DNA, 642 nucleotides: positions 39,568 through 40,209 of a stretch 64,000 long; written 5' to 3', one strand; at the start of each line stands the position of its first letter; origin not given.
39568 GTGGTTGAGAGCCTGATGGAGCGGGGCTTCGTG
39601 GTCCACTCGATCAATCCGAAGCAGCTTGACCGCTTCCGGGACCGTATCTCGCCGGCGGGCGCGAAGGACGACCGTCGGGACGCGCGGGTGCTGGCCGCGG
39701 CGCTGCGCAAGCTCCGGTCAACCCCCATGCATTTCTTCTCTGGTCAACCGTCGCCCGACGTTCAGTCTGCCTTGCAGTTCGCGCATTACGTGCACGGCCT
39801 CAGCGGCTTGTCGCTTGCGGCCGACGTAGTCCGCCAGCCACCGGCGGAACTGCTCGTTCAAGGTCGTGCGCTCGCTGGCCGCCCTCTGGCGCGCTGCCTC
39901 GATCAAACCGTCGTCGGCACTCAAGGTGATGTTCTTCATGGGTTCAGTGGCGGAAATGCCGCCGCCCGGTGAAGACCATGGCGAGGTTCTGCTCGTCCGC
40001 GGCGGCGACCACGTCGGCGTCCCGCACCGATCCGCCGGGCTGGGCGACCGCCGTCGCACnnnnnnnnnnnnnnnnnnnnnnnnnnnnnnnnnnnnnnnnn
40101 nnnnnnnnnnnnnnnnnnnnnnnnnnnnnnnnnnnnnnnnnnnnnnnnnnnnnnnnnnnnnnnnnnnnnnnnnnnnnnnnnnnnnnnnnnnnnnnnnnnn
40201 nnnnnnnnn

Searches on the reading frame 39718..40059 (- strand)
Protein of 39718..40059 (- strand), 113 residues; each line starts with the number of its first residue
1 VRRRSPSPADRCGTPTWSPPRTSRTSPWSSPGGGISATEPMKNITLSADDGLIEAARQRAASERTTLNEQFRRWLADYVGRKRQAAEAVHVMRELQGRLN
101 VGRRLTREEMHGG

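Call 41: search_protein_families(library=pfam, proteins=[window:39718-40059:-], max_evalue=1)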
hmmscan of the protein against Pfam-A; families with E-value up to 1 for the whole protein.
window:39718-40059:- (113 aa): 1 family
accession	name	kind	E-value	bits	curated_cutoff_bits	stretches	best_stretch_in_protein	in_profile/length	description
PF19891.5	DUF6364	-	0.2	12.6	27.3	1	44-100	5-54/70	Family of unknown function (DUF6364)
